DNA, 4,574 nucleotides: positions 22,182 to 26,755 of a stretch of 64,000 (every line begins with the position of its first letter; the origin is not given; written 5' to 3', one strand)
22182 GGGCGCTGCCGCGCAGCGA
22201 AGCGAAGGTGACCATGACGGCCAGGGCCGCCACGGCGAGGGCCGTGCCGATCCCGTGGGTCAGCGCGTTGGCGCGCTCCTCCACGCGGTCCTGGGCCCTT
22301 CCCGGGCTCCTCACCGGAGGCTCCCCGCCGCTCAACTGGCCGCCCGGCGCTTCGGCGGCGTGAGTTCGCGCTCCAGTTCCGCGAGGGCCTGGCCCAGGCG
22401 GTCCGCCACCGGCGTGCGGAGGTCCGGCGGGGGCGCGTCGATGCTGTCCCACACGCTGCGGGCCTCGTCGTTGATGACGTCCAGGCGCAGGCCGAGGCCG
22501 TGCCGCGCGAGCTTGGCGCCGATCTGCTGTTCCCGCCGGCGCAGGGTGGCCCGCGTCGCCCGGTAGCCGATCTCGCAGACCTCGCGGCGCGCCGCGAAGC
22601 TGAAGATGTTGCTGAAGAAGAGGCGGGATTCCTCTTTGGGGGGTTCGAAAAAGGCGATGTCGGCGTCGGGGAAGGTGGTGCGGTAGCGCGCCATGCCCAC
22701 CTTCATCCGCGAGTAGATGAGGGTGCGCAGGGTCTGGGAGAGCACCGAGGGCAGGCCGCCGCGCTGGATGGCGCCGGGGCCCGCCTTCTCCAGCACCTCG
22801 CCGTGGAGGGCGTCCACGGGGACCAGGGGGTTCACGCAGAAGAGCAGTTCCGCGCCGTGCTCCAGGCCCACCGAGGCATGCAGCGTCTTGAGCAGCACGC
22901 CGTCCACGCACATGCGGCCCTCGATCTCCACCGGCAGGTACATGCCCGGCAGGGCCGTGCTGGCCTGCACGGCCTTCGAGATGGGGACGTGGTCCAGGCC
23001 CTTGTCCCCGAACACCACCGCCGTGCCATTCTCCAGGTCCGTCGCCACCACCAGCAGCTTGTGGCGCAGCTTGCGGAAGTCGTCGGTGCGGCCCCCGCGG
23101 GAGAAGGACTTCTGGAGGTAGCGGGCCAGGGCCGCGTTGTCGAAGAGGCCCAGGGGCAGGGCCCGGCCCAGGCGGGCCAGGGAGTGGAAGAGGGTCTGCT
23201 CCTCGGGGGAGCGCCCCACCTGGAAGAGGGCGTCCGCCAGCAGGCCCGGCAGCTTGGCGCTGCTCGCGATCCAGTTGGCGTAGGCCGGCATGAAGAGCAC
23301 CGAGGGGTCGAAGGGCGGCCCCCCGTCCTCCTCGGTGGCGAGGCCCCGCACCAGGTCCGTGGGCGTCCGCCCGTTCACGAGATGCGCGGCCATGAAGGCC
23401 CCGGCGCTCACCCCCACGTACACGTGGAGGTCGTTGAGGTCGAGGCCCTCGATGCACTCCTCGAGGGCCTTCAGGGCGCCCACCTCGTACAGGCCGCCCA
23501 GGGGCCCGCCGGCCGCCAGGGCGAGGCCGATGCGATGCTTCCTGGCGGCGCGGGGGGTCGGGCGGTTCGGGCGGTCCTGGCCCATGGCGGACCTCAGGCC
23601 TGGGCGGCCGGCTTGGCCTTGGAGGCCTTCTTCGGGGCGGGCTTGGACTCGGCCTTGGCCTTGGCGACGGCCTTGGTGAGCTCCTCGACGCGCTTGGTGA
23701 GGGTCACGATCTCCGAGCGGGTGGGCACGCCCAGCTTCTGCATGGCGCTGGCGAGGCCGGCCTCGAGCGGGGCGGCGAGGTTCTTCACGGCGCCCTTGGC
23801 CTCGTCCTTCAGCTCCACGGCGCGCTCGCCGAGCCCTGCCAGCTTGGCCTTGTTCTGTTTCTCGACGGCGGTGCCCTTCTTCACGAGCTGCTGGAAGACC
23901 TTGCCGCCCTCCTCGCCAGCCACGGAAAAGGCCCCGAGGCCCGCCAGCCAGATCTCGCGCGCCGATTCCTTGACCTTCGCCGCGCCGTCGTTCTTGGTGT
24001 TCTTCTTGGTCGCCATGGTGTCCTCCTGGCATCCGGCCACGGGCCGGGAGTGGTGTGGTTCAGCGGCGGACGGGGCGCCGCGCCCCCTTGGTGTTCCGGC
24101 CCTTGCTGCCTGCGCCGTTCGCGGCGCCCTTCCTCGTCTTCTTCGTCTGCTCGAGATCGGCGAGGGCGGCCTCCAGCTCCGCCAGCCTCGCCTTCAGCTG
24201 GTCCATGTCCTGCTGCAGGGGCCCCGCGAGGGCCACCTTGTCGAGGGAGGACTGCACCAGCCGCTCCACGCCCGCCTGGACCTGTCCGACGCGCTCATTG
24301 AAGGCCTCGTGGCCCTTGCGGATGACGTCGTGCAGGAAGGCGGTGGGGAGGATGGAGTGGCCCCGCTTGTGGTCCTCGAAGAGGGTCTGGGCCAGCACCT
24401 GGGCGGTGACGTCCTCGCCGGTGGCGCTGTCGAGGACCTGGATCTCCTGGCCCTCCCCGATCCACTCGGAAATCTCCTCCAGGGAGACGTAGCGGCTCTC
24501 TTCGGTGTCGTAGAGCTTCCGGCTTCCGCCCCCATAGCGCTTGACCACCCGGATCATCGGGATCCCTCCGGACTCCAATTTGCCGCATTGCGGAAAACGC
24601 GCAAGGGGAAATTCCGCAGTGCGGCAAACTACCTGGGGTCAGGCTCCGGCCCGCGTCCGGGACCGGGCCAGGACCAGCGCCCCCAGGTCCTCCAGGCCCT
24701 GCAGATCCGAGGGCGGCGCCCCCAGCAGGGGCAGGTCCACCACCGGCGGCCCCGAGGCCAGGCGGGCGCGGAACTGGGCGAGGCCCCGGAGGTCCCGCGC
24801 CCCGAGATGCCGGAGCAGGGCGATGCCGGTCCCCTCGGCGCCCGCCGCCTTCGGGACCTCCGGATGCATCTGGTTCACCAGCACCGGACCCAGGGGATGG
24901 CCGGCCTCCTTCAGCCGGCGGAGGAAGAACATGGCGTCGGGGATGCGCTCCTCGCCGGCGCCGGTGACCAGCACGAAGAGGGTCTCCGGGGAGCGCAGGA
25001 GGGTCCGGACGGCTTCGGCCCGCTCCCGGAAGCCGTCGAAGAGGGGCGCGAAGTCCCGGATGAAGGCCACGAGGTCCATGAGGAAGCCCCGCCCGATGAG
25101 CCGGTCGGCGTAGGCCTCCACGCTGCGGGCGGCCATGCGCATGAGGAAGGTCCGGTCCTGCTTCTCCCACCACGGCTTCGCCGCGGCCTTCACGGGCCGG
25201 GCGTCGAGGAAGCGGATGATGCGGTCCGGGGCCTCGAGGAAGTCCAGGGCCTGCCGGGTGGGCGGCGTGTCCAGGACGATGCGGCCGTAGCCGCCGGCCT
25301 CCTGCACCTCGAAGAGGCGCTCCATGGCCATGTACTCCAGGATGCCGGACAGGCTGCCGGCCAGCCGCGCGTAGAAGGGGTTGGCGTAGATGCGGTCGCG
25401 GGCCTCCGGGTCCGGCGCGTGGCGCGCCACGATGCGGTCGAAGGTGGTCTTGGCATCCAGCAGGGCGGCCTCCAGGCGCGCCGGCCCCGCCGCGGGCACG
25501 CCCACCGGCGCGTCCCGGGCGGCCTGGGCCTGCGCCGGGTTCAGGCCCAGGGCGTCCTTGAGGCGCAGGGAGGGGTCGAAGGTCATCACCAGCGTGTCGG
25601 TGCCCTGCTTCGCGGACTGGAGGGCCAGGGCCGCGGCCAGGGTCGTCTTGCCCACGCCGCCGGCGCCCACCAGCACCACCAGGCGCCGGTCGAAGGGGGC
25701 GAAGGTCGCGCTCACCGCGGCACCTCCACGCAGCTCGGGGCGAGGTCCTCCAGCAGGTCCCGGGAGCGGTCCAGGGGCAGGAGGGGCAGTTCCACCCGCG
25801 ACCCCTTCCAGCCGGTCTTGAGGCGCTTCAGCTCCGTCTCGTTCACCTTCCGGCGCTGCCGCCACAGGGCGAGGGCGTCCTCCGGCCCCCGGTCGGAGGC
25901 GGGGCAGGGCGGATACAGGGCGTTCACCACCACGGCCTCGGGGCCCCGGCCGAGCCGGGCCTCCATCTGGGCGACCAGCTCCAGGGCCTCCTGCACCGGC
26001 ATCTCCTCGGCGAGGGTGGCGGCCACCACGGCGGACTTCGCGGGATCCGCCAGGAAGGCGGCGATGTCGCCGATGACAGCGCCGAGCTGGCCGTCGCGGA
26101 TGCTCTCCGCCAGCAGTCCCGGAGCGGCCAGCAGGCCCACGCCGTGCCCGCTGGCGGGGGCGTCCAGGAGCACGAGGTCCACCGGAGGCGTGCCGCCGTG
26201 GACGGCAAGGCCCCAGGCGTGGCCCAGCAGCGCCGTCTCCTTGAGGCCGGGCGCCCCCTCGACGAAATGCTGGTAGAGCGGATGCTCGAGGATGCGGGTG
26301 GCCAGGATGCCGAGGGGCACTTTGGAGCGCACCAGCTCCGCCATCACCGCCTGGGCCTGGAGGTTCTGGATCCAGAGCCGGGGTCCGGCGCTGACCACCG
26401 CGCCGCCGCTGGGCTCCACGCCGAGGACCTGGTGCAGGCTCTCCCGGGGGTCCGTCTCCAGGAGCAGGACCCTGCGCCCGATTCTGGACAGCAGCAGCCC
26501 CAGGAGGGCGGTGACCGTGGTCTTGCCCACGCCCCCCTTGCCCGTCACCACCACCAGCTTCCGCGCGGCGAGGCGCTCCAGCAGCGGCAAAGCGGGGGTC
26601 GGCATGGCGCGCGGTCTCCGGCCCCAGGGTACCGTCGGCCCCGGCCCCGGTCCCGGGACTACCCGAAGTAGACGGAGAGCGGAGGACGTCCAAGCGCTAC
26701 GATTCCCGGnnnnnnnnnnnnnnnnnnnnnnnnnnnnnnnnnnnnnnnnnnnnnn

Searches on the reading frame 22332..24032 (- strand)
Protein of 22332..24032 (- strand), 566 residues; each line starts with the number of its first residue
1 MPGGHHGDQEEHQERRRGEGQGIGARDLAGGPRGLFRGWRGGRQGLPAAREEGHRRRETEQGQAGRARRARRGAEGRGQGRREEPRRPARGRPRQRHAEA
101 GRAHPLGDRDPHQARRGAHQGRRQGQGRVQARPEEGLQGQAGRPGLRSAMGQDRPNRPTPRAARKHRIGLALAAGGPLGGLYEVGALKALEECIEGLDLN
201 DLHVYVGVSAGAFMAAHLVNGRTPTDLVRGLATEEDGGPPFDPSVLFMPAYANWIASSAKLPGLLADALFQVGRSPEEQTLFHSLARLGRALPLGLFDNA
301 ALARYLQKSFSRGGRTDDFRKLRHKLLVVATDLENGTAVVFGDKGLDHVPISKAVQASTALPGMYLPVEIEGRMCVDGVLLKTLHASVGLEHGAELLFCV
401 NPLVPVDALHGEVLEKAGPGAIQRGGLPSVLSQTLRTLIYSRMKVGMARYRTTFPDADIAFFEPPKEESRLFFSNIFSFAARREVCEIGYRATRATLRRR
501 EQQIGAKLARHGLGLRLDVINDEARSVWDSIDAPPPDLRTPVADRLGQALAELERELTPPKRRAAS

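Call 66: search_protein_families(library=pfam, proteins=[window:22332-24032:-], max_evalue=0.000001)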
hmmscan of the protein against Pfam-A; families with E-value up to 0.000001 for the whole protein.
window:22332-24032:- (566 aa): 1 family
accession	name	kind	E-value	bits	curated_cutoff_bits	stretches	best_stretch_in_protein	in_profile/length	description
PF01734.28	Patatin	-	1.4e-22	81.3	27.7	1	170-381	1-182/191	Patatin-like phospholipase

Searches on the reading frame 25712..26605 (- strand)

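Call 66: search_protein_families(library=pfam, proteins=[window:25712-26605:-], max_evalue=0.000001)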
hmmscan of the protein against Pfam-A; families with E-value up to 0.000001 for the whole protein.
window:25712-26605:- (297 aa): 4 families
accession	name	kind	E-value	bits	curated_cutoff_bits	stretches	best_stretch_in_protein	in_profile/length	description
PF02374.21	ArsA_ATPase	-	1.8e-20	73.8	24.3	1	16-167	2-150/305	Anion-transporting ATPase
PF01656.29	CbiA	-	9.4e-11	42.2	25.4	1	17-81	1-54/125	CobQ/CobB/MinD/ParA nucleotide binding domain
PF13614.12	AAA_31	-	1.7e-07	31.8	27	1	16-64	3-51/177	AAA domain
PF10609.15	ParA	-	2.8e-07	30.7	27.1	1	15-52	4-41/246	NUBPL iron-transfer P-loop NTPase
